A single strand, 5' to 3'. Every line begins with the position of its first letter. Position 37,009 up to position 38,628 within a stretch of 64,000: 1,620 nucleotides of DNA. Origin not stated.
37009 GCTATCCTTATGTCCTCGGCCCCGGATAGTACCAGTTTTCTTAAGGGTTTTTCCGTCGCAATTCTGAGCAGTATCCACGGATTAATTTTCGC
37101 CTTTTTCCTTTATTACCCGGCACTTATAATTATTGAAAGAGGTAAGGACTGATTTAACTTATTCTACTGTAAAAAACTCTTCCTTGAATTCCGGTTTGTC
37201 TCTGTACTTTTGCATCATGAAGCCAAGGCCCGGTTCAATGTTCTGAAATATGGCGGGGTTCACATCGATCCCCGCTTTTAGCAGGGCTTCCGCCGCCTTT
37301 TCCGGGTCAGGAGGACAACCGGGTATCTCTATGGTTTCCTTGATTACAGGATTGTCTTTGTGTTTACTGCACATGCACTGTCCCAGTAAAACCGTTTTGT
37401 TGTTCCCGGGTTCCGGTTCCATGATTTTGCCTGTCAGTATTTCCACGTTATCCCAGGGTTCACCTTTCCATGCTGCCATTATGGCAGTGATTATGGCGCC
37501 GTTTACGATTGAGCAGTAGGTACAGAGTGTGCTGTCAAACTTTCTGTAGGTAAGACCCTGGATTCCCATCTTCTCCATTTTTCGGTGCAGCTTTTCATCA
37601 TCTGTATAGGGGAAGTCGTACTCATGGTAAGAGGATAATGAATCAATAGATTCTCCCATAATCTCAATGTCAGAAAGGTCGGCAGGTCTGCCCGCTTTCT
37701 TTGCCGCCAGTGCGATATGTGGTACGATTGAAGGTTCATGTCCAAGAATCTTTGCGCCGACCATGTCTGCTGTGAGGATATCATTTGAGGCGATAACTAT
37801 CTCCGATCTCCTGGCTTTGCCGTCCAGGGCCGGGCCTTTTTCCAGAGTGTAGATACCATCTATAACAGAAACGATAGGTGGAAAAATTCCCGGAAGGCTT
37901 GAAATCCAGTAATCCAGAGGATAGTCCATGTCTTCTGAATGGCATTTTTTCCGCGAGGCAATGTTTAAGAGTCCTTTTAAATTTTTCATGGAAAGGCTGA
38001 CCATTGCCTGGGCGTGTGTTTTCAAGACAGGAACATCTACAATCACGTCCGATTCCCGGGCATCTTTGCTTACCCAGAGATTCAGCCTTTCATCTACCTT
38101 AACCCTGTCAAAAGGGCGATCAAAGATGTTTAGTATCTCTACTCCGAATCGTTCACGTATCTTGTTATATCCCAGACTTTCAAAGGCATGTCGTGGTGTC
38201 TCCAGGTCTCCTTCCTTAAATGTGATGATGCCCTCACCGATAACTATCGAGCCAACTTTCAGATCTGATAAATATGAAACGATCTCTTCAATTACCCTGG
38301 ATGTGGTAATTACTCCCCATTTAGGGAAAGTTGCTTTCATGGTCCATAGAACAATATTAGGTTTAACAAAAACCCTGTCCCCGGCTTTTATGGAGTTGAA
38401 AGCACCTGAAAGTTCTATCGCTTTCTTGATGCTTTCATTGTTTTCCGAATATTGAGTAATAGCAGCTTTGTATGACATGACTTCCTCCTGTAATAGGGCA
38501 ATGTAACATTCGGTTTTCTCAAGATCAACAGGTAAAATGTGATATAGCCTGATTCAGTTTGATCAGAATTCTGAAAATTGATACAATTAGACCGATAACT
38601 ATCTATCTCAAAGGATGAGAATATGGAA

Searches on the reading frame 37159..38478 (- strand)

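Call 72: search_protein_families(library=ncbifam, proteins=[window:37159-38478:-], max_evalue=0.00001)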
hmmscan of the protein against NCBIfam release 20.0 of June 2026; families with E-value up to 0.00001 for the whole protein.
window:37159-38478:- (439 aa): 1 family
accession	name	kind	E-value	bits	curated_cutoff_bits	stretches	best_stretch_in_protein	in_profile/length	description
NF052623.1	Npun_F2552_fam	equivalog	2.1e-19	70.1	500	1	14-282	17-275/314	Npun_F2552 family protein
